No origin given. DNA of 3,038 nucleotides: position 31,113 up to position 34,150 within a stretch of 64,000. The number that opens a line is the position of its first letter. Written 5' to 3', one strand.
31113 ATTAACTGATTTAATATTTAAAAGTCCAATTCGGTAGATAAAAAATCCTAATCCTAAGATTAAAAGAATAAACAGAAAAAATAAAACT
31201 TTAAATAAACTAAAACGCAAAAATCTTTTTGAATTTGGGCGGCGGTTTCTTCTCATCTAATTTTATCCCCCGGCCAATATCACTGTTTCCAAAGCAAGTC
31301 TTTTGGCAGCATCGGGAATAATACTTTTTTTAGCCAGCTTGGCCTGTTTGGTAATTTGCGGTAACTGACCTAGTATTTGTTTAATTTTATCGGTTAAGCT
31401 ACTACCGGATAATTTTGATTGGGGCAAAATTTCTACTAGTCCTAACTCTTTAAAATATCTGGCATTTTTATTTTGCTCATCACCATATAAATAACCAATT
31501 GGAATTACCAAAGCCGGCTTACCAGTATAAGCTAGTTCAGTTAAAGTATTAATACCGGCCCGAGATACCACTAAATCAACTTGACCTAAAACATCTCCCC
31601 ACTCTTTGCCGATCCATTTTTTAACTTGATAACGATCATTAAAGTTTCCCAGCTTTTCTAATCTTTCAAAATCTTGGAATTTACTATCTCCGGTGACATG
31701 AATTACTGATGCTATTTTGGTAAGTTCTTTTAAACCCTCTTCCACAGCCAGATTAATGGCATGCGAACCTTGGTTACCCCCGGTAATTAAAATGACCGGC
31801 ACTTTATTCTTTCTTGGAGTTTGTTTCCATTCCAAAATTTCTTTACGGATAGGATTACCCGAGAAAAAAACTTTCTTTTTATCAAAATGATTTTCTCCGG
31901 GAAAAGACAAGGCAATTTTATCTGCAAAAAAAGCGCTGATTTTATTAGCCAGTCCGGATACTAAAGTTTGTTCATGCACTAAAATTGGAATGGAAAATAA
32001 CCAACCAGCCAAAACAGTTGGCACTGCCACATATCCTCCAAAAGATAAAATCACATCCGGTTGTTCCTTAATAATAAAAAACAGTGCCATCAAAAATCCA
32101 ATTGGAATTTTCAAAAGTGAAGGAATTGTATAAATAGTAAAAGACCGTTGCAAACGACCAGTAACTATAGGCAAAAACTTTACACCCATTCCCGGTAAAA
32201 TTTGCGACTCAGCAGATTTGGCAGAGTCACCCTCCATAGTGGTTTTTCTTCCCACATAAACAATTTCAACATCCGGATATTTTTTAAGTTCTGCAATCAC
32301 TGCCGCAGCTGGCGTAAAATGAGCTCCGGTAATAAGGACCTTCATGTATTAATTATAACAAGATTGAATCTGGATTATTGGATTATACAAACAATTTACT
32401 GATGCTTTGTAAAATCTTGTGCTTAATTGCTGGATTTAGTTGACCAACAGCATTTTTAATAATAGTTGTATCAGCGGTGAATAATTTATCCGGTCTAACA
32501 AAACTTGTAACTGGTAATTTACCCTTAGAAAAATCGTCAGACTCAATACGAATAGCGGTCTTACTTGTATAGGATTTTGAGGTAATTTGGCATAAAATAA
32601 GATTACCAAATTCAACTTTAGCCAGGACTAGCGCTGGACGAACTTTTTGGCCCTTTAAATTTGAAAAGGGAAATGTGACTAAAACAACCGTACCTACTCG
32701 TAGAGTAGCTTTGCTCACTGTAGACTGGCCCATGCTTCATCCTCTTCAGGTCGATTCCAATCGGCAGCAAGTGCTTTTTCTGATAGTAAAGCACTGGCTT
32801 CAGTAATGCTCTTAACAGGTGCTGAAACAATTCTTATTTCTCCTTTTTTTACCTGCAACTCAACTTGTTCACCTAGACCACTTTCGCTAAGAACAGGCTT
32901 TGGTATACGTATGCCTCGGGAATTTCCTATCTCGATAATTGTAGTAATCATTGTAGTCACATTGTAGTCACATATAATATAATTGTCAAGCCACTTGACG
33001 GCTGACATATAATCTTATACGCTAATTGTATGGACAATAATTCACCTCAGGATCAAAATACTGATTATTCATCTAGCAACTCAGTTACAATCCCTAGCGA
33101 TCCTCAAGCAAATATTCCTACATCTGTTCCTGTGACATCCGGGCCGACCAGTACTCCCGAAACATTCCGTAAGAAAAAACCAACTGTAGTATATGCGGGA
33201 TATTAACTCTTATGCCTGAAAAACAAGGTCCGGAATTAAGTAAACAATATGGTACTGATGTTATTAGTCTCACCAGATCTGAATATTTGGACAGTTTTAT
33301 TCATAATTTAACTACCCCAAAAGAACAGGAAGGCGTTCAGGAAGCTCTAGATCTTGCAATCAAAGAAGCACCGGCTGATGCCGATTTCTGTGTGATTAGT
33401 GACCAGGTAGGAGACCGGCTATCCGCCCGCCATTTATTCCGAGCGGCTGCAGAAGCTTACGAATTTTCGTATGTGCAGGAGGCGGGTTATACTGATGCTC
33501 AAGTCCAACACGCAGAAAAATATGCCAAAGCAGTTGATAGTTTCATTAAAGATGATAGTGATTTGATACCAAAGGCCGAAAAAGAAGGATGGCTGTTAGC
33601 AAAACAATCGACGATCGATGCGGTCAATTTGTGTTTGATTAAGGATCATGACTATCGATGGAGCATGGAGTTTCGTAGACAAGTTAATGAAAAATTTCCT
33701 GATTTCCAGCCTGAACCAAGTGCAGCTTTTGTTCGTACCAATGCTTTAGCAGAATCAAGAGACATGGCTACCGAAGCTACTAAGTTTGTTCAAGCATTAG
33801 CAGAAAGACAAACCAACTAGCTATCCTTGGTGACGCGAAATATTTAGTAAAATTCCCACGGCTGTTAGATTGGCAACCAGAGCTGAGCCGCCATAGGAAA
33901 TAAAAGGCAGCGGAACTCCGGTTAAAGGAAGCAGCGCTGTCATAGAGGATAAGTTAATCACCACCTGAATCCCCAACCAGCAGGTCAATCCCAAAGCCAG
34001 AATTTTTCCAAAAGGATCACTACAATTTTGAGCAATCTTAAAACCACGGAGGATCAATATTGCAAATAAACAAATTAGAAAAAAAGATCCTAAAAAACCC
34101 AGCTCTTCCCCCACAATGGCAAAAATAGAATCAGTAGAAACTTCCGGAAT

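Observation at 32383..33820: mazEF-like toxin-antitoxin pair plus a higher-GC orphan ORF inserted between murG and ftsW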

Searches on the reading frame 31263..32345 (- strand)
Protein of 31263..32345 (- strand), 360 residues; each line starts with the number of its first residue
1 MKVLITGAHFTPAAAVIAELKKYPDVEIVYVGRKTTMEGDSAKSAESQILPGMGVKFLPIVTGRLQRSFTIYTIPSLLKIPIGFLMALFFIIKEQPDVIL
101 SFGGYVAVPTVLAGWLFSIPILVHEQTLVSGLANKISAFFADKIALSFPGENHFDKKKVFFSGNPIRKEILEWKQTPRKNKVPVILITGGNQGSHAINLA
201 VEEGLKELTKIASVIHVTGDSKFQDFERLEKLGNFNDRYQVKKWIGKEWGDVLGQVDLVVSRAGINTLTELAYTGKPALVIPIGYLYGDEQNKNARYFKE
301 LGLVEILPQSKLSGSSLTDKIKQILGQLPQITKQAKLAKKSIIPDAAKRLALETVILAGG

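Call 3: search_protein_families(library=pfam, proteins=[window:31263-32345:-], max_evalue=0.01)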
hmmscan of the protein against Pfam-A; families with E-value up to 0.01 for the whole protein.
window:31263-32345:- (360 aa): 3 families
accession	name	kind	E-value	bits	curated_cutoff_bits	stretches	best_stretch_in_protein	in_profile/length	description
PF04101.22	Glyco_tran_28_C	-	2.6e-27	96.3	22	1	184-350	1-166/166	Glycosyltransferase family 28 C-terminal domain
PF03033.26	Glyco_transf_28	-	9.6e-22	78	26.2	1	6-145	8-138/139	Glycosyltransferase family 28 N-terminal domain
PF13528.12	Glyco_trans_1_3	-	0.0016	18.1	25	1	255-319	254-316/322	Glycosyl transferase family 1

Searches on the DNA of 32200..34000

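Call 67: search_rna_families(source=window, start=32200, end=34000, threshold=evalue, max_evalue=1)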
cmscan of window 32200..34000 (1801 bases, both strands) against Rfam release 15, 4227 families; matches with E-value up to 1: 0.
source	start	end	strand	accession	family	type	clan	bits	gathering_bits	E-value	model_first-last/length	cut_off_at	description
